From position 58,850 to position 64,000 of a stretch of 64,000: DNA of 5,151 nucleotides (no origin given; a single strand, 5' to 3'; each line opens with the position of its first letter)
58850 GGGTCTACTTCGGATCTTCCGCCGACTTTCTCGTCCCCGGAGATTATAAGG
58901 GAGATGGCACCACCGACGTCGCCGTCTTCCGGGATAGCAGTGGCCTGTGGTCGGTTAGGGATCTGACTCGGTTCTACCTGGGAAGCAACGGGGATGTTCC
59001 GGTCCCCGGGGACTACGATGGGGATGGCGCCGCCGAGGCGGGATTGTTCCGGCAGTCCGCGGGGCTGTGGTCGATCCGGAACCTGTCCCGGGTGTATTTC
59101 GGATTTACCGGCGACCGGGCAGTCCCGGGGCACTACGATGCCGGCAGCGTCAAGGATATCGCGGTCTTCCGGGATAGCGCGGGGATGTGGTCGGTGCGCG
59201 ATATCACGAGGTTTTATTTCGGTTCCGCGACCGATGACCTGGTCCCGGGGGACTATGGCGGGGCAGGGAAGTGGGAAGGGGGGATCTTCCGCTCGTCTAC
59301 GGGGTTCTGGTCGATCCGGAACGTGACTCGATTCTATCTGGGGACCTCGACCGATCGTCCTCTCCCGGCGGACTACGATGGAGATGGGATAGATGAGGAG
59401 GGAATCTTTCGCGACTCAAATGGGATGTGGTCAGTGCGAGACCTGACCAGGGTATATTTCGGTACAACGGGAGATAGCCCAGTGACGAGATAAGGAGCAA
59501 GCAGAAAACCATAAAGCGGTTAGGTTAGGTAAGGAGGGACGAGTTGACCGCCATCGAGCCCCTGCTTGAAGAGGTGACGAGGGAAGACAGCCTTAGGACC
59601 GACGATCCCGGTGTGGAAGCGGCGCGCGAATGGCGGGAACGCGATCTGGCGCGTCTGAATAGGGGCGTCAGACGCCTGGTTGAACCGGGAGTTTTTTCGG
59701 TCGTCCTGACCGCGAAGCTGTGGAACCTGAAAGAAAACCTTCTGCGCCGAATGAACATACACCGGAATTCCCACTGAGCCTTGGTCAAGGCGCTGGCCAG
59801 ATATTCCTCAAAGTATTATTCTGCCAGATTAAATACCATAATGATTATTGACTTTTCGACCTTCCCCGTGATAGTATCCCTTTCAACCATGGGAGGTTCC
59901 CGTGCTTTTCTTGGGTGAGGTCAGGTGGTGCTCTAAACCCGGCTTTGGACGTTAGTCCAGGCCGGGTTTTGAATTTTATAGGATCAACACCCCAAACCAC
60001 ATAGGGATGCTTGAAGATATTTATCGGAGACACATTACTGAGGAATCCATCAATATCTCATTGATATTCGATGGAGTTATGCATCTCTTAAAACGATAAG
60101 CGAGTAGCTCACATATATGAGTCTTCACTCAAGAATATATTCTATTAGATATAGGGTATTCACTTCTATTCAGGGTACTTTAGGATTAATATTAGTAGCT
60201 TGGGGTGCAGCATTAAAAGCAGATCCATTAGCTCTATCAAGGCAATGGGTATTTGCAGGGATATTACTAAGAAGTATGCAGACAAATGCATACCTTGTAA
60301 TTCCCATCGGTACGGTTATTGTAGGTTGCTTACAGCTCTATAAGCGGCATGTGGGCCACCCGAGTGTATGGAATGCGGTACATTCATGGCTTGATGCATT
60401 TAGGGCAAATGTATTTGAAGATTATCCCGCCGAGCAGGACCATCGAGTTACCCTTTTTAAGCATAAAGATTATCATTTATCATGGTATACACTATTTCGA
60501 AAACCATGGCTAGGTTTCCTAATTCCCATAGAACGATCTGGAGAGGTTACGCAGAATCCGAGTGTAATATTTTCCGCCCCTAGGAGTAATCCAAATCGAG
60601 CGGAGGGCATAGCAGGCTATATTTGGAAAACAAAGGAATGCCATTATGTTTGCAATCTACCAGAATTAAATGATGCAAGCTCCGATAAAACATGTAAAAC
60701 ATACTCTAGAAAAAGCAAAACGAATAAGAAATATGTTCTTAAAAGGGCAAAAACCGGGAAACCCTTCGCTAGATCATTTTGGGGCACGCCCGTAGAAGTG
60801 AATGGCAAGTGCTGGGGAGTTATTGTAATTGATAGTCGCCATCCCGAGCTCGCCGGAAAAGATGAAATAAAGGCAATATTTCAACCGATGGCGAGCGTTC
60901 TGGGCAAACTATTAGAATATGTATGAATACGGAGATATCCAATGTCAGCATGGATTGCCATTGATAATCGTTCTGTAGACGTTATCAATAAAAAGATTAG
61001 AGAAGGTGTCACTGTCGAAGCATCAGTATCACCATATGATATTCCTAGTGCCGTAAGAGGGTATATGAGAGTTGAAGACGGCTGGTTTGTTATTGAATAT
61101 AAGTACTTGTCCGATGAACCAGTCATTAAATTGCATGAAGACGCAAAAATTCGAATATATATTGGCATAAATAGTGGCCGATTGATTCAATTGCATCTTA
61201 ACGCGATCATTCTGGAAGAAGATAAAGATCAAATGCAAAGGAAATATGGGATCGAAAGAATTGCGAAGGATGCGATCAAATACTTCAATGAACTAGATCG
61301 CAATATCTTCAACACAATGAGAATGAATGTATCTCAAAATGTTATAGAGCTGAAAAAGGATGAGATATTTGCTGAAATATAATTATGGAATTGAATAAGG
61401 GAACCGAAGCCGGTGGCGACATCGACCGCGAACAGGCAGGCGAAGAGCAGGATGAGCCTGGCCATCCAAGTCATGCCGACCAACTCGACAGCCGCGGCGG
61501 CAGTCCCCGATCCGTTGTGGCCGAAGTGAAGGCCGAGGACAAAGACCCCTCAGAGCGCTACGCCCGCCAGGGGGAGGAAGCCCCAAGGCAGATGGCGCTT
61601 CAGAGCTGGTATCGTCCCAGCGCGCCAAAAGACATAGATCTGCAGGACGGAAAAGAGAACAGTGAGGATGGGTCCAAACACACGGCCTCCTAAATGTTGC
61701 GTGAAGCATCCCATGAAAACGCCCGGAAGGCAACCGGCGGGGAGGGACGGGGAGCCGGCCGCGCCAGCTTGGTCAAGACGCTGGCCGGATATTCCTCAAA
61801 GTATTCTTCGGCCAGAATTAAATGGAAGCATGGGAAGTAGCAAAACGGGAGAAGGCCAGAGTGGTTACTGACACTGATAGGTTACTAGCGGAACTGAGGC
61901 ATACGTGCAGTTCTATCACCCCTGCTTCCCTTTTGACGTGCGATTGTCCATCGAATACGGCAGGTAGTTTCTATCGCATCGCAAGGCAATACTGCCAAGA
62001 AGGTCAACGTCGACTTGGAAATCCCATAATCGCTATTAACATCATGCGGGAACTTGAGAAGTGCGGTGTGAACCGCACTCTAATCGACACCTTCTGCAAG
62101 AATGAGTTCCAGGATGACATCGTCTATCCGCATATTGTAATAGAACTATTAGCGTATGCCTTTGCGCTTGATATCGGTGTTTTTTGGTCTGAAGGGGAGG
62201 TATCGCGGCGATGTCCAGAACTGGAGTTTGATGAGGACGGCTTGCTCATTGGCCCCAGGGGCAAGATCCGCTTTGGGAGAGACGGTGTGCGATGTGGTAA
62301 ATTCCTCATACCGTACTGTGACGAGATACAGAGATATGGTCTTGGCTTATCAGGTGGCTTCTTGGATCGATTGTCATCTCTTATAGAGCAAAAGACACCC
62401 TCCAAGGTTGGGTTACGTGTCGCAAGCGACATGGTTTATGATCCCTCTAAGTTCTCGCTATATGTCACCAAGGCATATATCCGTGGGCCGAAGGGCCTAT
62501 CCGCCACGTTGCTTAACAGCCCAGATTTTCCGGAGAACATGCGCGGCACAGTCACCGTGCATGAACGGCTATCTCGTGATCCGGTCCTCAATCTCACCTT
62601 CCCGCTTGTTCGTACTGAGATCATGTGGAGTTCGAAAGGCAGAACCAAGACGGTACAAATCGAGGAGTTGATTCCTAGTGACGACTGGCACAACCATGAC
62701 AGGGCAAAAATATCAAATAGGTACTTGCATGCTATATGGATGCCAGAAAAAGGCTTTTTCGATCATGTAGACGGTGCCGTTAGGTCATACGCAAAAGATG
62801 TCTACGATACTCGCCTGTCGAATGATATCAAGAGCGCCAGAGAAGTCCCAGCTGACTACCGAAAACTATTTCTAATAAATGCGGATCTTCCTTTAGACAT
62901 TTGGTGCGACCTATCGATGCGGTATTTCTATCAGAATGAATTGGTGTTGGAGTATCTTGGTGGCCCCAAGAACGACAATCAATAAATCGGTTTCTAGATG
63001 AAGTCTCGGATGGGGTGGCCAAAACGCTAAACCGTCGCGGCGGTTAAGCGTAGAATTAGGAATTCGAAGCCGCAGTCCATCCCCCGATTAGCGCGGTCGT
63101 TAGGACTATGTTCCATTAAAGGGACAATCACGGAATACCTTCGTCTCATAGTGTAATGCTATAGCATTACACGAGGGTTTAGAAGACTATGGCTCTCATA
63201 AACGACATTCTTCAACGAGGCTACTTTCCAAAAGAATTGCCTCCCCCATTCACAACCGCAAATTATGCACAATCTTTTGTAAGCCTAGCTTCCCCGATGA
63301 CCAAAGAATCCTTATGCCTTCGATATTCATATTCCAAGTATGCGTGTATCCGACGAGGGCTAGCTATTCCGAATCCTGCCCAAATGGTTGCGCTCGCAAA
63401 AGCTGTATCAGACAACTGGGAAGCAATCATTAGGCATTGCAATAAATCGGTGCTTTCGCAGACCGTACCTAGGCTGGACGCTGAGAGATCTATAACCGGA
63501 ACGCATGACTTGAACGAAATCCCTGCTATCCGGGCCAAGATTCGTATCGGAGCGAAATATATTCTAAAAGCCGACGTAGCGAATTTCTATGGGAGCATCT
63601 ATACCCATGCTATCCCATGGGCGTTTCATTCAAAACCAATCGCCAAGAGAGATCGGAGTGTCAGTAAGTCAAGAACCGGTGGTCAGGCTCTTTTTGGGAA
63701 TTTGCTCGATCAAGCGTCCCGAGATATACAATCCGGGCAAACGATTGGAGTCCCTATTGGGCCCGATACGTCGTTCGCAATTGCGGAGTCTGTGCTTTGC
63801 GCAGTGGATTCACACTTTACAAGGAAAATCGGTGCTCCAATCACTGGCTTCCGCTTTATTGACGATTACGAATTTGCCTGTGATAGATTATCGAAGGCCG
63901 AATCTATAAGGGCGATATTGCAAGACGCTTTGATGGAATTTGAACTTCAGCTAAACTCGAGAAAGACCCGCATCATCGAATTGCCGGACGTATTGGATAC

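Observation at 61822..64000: UG/Abi-type reverse transcriptase with an uncharacterised 387-aa upstream partner and a perfect 22-bp palindrome in the spacer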

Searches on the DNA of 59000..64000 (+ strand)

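Call 7: search_rna_families(source=window, start=59000, end=64000, threshold=evalue, max_evalue=10)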
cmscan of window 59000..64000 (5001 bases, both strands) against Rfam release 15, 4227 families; matches with E-value up to 10: 4.
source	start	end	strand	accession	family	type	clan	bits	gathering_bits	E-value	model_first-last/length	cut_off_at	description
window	59863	59979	+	RF01772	rnk_pseudo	Cis-reg; leader;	-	23.2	55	1.1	1-108/108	no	Pseudomonas rnk leader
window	59637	59698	+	RF00370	sroD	Gene; sRNA;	-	17.9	50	5.7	1-86/86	no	sroD RNA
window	59930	59977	+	RF01044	mir-345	Gene; miRNA;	-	17.1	65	6.3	1-91/91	no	mir-345 microRNA precursor family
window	59391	59448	+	RF01141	sR18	Gene; snRNA; snoRNA; CD-box;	-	16.3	45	3.1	1-56/56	no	Small nucleolar RNA sR18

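Call 98: search_rna_families(source=L027, start=8300, end=12200, threshold=evalue, max_evalue=1)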
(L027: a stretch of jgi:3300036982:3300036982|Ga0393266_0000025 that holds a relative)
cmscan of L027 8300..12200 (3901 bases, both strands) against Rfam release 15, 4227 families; matches with E-value up to 1: 0.
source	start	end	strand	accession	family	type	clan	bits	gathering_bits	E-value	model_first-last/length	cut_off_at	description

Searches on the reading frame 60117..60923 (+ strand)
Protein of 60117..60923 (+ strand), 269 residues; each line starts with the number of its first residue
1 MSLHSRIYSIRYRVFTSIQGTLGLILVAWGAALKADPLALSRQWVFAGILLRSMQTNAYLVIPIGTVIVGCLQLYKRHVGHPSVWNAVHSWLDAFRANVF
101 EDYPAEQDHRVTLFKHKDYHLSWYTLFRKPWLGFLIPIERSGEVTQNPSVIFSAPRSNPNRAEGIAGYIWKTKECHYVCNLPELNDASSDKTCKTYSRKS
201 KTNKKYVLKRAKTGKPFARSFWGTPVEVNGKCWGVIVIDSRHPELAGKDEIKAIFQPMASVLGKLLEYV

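Call 4: search_protein_families(library=pfam, proteins=[window:60117-60923:+], max_evalue=1)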
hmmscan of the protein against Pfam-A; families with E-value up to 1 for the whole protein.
window:60117-60923:+ (269 aa): 1 family
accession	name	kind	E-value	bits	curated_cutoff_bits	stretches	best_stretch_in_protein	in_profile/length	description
PF01590.32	GAF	-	6.5e-06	27.2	22.4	1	163-250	53-118/133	GAF domain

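Call 5: search_protein_families(library=padloc, proteins=[window:60117-60923:+], max_evalue=1)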
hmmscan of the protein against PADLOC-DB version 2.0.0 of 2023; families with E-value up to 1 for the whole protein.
window:60117-60923:+ (269 aa): 0 families

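Call 11: search_protein_families(library=ncbifam, proteins=[window:60117-60923:+], max_evalue=0.1)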
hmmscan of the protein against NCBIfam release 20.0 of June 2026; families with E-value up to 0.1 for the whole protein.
window:60117-60923:+ (269 aa): 0 families

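Call 12: search_protein_families(library=phrogs, proteins=[window:60117-60923:+], max_evalue=0.1)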
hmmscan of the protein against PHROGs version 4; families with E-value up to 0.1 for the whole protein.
window:60117-60923:+ (269 aa): 0 families

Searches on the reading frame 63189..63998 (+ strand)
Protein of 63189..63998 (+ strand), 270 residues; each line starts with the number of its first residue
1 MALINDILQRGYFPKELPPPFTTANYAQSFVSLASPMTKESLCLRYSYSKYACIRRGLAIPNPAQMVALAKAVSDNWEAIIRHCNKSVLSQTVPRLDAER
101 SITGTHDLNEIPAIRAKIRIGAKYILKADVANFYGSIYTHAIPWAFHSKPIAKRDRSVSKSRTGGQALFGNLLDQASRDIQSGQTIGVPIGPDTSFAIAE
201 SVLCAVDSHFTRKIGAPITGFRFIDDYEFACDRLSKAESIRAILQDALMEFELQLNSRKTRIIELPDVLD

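Call 4: search_protein_families(library=pfam, proteins=[window:63189-63998:+], max_evalue=1)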
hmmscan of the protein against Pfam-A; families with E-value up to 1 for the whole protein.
window:63189-63998:+ (270 aa): 1 family
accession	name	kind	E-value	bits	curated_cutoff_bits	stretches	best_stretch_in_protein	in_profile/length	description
PF00078.32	RVT_1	-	5.4e-09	36.5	29.6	1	70-263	19-192/205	Reverse transcriptase (RNA-dependent DNA polymerase)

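Call 5: search_protein_families(library=padloc, proteins=[window:63189-63998:+], max_evalue=1)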
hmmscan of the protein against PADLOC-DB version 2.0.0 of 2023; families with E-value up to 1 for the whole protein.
window:63189-63998:+ (270 aa): 72 families (the best 25 are shown)
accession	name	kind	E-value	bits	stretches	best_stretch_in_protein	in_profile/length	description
PDLC03748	Drt6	-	1.3e-96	322.6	1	4-269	4-259/511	DRT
PDLC02179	Drt4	-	3.5e-90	301.5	1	1-270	1-269/542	-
PDLC02177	Drt4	-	3.6e-87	291.3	1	5-270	4-276/541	-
PDLC03752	Drt4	-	2.4e-58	196.5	1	3-268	9-264/467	DRT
PDLC02178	Drt4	-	3.6e-53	179.3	1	3-267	17-283/506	-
PDLC02180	Drt4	-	5.6e-46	155.5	1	8-268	14-276/532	-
PDLC03751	RT_UG14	-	2e-44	150.2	2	123-269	159-298/493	DRT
PDLC03769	RT_UG30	-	8.2e-42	141.4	1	6-266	8-273/493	DRT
PDLC03770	RT_UG31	-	2.1e-35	120.8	1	6-266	2-247/456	DRT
PDLC03743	AbiK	-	3.6e-35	120.2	1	40-266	70-274/546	DRT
PDLC02348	AbiK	-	1.1e-34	118.6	1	40-266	67-271/544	AbiK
PDLC03784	Drt3b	-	7.2e-32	109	2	123-267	171-311/604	DRT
PDLC03744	AbiP2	-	1.4e-31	107.9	1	119-262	153-289/489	DRT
PDLC02176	Drt3b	-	1.6e-22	77.9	2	124-266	183-324/651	-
PDLC03783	Drt8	-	1e-20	72.5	1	119-265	133-261/493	DRT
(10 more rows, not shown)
